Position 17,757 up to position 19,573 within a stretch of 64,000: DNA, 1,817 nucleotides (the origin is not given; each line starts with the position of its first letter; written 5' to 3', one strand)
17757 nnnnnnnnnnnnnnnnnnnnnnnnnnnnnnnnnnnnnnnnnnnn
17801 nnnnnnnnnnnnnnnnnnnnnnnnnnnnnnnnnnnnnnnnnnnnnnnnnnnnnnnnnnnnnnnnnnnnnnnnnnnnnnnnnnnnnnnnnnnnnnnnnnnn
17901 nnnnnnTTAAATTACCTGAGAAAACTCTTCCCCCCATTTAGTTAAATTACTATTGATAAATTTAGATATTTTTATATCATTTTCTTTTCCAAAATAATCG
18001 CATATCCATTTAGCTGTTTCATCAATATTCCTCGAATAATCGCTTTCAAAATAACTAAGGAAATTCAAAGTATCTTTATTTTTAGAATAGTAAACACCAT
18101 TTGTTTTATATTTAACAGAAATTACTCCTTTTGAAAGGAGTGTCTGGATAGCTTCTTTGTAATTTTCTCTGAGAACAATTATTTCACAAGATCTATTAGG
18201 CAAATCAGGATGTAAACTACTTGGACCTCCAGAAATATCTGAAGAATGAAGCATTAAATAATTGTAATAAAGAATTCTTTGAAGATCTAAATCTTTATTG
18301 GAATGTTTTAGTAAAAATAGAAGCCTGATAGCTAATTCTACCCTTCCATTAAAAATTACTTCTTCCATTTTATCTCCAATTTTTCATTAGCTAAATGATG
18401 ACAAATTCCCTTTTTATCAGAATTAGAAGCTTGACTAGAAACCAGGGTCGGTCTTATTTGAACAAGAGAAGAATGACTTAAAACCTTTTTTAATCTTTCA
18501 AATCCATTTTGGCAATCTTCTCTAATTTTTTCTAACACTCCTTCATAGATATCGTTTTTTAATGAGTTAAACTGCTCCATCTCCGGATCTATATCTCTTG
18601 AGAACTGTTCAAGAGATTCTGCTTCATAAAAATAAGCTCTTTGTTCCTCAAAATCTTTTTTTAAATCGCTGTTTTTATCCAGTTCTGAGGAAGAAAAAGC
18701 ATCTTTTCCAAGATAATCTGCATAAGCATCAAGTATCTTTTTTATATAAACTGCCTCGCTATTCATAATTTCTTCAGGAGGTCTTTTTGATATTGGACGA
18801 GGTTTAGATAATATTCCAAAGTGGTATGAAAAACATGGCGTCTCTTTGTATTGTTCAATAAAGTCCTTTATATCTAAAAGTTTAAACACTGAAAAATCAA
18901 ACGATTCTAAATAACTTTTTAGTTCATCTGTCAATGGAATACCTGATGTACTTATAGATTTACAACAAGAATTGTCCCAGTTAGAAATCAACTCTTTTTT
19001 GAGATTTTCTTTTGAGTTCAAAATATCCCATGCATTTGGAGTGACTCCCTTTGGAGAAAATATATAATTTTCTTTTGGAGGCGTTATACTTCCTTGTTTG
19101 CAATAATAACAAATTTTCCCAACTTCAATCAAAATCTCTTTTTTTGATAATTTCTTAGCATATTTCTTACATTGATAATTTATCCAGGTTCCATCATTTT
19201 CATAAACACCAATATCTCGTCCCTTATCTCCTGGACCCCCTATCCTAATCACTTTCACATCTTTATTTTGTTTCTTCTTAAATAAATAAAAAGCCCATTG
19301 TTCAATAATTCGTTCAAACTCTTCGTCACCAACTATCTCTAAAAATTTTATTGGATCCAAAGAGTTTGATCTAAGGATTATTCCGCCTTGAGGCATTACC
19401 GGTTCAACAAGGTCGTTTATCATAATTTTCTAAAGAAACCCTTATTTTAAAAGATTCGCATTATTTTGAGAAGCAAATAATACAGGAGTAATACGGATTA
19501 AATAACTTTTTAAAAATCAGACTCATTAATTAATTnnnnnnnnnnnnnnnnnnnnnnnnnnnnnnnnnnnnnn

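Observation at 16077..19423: Lamassu / ABC-3C-like three-gene defence operon with an Mrr-type nuclease effector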

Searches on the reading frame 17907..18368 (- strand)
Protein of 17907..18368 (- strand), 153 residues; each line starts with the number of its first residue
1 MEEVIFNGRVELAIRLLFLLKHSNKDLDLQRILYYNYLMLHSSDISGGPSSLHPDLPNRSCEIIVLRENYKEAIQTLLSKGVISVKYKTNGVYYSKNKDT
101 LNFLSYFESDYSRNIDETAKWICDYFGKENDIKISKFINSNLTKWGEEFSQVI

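Call 3: search_protein_families(library=pfam, proteins=[window:17907-18368:-], max_evalue=1)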
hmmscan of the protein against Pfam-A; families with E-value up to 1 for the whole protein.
window:17907-18368:- (153 aa): 6 families
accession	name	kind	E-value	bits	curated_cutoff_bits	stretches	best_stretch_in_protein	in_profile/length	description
PF20288.3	MC2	-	3.1e-40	137.8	26.9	1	5-148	1-145/145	ABC-three component (ABC-3C) system Middle Component 2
PF14277.12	DUF4364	-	0.016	15.4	26.9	1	70-123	36-89/162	Domain of unknown function (DUF4364)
PF21394.3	Beta-ketacyl_N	-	0.066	13.3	26.9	1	68-109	80-121/170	Beta-ketoacyl synthase-like, N-terminal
PF20290.3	MC4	-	0.079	13.7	28.1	1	67-118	64-116/133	ABC-three component (ABC-3C) system Middle Component 4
PF09170.16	STN1_2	-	0.11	12.8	27.2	1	63-99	59-96/167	CST, complex subunit STN1, C terminal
PF07934.18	OGG_N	-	0.13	12.9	23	1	73-132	30-80/115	8-oxoguanine DNA glycosylase, N-terminal domain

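Call 4: search_protein_families(library=padloc, proteins=[window:17907-18368:-], max_evalue=1)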
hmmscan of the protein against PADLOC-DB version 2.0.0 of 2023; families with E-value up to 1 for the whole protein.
window:17907-18368:- (153 aa): 3 families
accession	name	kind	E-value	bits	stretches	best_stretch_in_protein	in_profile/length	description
PDLC03871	LmuC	-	3.6e-40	135.5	1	5-150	10-155/156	-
PDLC03875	LmuC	-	8.4e-22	75.7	1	4-144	3-144/149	-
PDLC03869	LmuC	-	2.6e-11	41.5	2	65-142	87-164/168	-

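Call 5: search_protein_families(library=ncbifam, proteins=[window:17907-18368:-], max_evalue=1)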
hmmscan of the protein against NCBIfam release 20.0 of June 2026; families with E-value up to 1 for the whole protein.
window:17907-18368:- (153 aa): 0 families

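Call 12: search_solved_structures(query=window:17907-18368:-, max_evalue=10, show_alignments=1)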
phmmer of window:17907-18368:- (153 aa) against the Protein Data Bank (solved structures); distinct sequences matched with E-value up to 10: 1.
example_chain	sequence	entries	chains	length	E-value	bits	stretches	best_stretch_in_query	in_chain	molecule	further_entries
9y6s_9U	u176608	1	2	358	0.3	14.2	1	45-128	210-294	DUF4200 domain-containing protein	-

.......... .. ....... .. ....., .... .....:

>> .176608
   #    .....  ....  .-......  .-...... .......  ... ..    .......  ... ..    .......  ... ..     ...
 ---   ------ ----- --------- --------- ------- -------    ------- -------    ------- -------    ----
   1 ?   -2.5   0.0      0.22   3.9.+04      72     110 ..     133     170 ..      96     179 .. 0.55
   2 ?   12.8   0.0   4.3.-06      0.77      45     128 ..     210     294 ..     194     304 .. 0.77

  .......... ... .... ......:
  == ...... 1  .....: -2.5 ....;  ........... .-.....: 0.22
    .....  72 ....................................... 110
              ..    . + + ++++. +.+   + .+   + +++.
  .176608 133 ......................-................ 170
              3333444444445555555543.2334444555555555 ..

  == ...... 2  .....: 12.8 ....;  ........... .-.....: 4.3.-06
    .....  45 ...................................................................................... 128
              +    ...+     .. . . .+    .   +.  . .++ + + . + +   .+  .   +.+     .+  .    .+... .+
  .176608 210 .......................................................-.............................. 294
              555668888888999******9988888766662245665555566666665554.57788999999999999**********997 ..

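Call 87: search_solved_structures(query=A4, max_evalue=1, show_alignments=2)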
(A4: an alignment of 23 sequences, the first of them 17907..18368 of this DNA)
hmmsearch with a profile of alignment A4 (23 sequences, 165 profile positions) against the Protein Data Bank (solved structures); distinct sequences matched with E-value up to 1: 8.
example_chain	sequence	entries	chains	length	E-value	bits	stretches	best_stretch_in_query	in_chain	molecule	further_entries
4tnm_A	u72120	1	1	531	0.13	15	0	108-147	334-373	Importin subunit alpha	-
20ze_A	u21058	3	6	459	0.64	12.8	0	109-145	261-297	Importin subunit alpha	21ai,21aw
7dkl_A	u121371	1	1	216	0.7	12.7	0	82-133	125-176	DEP domain-containing mTOR-interacting protein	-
7ped_B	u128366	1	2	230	0.84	12.4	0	83-133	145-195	DEP domain-containing mTOR-interacting protein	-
7cun_G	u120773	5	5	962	0.9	12.3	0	91-126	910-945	Integrator complex subunit 7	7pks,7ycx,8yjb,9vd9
8rbx_g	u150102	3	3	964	0.9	12.3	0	91-126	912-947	Integrator complex subunit 7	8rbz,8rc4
20yg_A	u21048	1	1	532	0.93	12.3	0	109-145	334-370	Importin subunit alpha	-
8y6v_K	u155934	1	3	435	0.96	12.2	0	92-149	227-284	gp93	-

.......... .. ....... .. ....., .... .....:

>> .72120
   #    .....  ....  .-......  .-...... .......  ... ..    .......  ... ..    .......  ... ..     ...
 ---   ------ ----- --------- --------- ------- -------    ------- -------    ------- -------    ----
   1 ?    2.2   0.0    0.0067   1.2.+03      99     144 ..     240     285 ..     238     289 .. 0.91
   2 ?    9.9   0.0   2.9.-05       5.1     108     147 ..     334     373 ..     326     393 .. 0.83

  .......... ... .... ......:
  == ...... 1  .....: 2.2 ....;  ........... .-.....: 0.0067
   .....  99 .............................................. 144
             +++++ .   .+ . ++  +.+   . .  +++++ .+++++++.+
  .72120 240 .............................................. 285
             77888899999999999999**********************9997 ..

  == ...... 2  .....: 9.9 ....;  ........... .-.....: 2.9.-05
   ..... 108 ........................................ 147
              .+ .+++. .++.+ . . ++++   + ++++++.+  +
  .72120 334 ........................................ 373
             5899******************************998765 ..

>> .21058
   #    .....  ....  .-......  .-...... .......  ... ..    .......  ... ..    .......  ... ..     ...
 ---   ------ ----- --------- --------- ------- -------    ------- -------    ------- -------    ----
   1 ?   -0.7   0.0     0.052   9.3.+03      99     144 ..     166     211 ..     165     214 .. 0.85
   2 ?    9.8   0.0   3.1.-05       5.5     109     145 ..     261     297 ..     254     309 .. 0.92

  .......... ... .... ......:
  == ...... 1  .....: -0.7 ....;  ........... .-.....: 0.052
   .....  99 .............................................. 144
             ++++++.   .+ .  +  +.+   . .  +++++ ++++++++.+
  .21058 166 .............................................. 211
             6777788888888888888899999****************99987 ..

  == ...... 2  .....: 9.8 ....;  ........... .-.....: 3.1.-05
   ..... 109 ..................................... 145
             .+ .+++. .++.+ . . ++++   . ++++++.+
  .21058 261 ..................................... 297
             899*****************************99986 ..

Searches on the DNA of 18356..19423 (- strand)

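Call 79: search_dna_similar(query=L145:3896-7300:+, collection=ecoli_genomes, mode=near, max_rows=60, rows=spread)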
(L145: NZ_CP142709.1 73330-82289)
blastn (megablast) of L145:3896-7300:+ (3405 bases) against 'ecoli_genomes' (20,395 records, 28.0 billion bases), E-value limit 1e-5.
Records with a match: 68; places in all: 70; records where one place covers at least 80% of the query: 66.
Genomes with a match: 66 of 5426; with a place that covers at least 80% of the query: 64. Places per genome that has any: lowest 1, median 1, highest 2. On chromosomes: 12 places; on plasmids: 58.
Best place of each record, by identity: >=99% 68.
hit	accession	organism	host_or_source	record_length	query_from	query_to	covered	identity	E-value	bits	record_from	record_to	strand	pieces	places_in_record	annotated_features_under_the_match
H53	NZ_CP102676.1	Escherichia coli strain XH989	Homo sapiens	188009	1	3405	100%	100.0%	0e+0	6296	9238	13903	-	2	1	AAA family ATPase | IS3-like element IS3 family transposase | ABC-three component system protein (x2) | ABC-three component system middle component 2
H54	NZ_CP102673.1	Escherichia coli strain XH987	Homo sapiens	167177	1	3405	100%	100.0%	0e+0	6296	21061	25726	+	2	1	AAA family ATPase | IS3-like element IS3 family transposase | ABC-three component system protein (x2) | ABC-three component system middle component 2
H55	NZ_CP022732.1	Escherichia coli strain SA186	Homo sapiens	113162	1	3405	100%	100.0%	0e+0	6288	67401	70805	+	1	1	AAA family ATPase | ABC-three component system protein | ABC-three component system middle component 2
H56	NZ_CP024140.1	Escherichia coli strain 14EC020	clinical patient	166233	1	3405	100%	100.0%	0e+0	6288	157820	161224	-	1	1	AAA family ATPase | ABC-three component system protein | ABC-three component system middle component 2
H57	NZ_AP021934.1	Escherichia coli strain WP2-W18-ESBL-08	-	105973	1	3405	100%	100.0%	0e+0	6288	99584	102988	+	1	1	AAA family ATPase | ABC-three component system protein | ABC-three component system middle component 2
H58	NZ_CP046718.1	Escherichia coli strain T16R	pet dog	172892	1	3405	100%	100.0%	0e+0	6288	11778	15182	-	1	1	AAA family ATPase | ABC-three component system protein | ABC-three component system middle component 2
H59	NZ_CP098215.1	Escherichia coli strain Z0117EC0036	Canis lupus familiaris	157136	1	3405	100%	100.0%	0e+0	6288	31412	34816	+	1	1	AAA family ATPase | ABC-three component system protein | ABC-three component system middle component 2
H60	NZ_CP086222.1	Escherichia coli strain 779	Homo sapiens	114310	1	3405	100%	100.0%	0e+0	6288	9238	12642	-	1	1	AAA family ATPase | ABC-three component system protein | ABC-three component system middle component 2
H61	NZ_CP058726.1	Escherichia coli strain S171-1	Manis javanica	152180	1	3405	100%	100.0%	0e+0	6288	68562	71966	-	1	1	AAA family ATPase | ABC-three component system protein | ABC-three component system middle component 2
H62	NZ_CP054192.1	Escherichia coli strain TH9F11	fish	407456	1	3405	100%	100.0%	0e+0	6288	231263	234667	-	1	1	AAA family ATPase | ABC-three component system protein | ABC-three component system middle component 2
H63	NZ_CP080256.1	Escherichia coli strain SJC33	Chicken fecal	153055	1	3405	100%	100.0%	0e+0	6288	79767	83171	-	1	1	AAA family ATPase | ABC-three component system protein | ABC-three component system middle component 2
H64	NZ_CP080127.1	Escherichia coli strain PK8568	chicken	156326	1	3405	100%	100.0%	0e+0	6288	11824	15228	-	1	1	AAA family ATPase | ABC-three component system protein | ABC-three component system middle component 2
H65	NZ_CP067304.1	Escherichia coli strain ABW_A32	waste water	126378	1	3405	100%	100.0%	0e+0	6288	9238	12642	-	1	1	AAA family ATPase | ABC-three component system protein | ABC-three component system middle component 2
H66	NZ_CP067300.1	Escherichia coli strain ABW_A33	waste water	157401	1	3405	100%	100.0%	0e+0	6288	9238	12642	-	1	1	AAA family ATPase | ABC-three component system protein | ABC-three component system middle component 2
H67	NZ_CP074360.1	Escherichia coli strain XJ6.2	bovine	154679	1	3405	100%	100.0%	0e+0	6288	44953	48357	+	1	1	AAA family ATPase | ABC-three component system protein | ABC-three component system middle component 2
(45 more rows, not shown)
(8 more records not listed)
